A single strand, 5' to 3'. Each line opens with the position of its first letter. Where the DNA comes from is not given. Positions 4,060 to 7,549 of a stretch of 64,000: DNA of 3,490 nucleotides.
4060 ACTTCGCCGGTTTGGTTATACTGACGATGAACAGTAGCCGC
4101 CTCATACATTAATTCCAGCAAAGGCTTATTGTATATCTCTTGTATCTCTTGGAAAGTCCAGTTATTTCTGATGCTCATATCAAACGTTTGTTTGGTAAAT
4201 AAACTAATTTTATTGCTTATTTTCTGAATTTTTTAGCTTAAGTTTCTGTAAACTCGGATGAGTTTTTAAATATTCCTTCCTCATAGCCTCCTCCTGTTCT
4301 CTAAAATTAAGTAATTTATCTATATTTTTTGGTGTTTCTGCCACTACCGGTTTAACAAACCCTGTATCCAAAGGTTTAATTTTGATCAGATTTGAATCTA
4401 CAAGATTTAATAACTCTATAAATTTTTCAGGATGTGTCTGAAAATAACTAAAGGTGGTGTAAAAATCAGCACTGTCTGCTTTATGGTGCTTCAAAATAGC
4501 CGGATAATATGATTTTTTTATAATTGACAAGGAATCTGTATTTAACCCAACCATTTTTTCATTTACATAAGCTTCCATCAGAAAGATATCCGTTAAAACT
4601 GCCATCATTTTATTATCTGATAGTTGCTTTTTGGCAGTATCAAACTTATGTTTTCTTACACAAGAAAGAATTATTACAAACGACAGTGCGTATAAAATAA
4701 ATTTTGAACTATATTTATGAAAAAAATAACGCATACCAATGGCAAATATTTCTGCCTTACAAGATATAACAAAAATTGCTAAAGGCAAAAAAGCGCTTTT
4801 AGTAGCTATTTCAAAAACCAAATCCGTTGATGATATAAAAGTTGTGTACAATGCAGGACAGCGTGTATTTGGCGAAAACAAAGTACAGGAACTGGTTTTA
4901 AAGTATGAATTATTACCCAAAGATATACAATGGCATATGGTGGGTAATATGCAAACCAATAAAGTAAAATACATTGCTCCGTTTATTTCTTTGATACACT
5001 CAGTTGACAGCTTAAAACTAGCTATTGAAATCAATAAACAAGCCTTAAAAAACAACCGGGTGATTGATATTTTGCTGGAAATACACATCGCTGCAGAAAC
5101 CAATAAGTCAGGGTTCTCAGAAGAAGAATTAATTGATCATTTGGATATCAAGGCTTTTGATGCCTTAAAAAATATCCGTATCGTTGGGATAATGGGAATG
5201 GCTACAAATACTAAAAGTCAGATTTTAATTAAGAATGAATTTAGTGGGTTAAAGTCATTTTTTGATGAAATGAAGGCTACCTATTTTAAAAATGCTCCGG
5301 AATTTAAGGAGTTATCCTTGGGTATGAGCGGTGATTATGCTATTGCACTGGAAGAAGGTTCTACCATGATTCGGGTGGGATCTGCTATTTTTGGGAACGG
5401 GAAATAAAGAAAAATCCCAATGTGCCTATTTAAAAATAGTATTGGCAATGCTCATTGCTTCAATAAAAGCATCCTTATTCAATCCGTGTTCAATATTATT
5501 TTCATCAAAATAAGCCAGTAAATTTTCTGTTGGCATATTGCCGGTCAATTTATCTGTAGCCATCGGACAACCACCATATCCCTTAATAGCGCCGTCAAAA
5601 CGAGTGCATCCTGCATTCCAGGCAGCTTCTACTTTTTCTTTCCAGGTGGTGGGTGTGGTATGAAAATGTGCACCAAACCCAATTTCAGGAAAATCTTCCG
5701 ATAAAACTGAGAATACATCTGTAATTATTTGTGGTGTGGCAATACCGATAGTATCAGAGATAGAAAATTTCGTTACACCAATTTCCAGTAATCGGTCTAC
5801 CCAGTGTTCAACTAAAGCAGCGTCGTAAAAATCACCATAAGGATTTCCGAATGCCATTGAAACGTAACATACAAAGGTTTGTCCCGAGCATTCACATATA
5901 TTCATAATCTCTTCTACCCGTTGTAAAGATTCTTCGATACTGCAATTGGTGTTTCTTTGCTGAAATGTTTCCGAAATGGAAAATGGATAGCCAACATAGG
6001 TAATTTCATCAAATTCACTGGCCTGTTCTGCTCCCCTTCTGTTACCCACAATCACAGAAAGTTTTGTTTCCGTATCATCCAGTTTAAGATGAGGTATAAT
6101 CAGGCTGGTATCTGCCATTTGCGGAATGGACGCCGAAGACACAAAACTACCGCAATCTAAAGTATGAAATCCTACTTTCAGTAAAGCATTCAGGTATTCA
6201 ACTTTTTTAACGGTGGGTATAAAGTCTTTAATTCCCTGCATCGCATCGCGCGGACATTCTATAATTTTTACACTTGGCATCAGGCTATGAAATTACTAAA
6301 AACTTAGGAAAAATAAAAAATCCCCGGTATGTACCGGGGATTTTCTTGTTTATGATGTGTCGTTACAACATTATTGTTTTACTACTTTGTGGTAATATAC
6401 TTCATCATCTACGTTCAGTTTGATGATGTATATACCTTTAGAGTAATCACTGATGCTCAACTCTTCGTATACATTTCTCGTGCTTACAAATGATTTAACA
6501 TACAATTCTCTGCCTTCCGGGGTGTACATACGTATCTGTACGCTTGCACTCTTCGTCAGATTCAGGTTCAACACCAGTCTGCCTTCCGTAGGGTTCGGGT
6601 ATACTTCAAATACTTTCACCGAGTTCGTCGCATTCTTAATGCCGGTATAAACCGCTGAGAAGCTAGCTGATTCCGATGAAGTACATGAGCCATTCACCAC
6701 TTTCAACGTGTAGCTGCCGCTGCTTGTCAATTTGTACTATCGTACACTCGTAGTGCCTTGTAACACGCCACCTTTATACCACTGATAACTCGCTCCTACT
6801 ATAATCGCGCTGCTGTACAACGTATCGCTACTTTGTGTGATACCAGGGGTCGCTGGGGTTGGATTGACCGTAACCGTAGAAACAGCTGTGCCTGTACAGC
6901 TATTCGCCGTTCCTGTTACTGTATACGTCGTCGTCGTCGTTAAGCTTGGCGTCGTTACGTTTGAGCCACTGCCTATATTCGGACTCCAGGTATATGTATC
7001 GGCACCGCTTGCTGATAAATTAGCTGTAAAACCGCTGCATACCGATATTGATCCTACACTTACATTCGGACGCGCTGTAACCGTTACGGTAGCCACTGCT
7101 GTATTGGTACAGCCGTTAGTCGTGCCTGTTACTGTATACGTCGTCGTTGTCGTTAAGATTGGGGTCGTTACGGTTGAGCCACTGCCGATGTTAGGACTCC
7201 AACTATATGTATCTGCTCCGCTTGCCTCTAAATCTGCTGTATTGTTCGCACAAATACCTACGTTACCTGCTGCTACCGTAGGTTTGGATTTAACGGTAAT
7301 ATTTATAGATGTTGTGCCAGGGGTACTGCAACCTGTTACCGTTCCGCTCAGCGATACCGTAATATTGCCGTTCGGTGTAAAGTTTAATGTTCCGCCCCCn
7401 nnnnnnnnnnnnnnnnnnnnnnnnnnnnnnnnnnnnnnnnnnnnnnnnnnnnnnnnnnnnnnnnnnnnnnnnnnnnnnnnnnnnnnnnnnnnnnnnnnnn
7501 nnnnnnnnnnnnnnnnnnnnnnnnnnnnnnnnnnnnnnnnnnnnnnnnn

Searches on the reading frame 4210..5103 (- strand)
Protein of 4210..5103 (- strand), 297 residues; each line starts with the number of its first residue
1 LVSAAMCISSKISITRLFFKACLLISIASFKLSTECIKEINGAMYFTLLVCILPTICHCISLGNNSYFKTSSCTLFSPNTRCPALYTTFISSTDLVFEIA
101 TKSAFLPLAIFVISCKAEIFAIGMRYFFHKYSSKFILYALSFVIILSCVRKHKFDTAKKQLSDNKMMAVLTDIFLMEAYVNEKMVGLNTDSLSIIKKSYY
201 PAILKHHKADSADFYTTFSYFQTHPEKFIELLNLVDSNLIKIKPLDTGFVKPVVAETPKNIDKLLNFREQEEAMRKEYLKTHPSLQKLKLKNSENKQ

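Call 55: search_protein_families(library=pfam, proteins=[window:4210-5103:-], max_evalue=0.01)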
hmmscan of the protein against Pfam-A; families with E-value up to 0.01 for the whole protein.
window:4210-5103:- (297 aa): 1 family
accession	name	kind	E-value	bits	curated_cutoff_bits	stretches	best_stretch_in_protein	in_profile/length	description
PF14129.11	DUF4296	-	6.1e-12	46.4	27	1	159-239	3-81/87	Domain of unknown function (DUF4296)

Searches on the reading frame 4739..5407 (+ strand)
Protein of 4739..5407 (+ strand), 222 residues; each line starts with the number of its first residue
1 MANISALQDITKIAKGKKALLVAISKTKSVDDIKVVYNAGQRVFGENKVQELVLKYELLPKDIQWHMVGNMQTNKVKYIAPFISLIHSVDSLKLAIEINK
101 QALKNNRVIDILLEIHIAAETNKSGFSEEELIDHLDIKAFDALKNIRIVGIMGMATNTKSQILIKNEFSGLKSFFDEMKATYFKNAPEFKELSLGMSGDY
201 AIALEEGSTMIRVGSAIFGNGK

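Call 55: search_protein_families(library=pfam, proteins=[window:4739-5407:+], max_evalue=0.01)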
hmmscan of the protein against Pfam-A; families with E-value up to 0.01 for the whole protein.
window:4739-5407:+ (222 aa): 1 family
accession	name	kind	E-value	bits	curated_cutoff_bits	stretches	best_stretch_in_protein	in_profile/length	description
PF01168.26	Ala_racemase_N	-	2.7e-16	60.4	24.1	1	8-219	11-217/220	Alanine racemase, N-terminal domain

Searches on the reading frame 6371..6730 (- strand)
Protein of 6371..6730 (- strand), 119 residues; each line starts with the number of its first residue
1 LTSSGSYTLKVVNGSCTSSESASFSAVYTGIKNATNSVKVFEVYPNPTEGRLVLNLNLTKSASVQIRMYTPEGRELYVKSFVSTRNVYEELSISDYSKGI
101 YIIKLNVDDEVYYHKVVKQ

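Call 55: search_protein_families(library=pfam, proteins=[window:6371-6730:-], max_evalue=0.01)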
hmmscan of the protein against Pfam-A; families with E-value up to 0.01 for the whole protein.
window:6371-6730:- (119 aa): 1 family
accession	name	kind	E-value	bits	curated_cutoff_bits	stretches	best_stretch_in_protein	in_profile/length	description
PF18962.6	Por_Secre_tail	-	7.8e-12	45.8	27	1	43-117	1-74/75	Secretion system C-terminal sorting domain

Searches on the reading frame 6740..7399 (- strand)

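Call 55: search_protein_families(library=pfam, proteins=[window:6740-7399:-], max_evalue=0.01)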
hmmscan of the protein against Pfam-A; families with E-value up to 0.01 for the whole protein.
window:6740-7399:- (220 aa): 1 family
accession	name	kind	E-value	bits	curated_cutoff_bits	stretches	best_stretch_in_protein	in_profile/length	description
PF19081.6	Ig_7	-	1e-10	42.2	27.3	2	39-111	3-84/84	Ig-like domain CHU_C associated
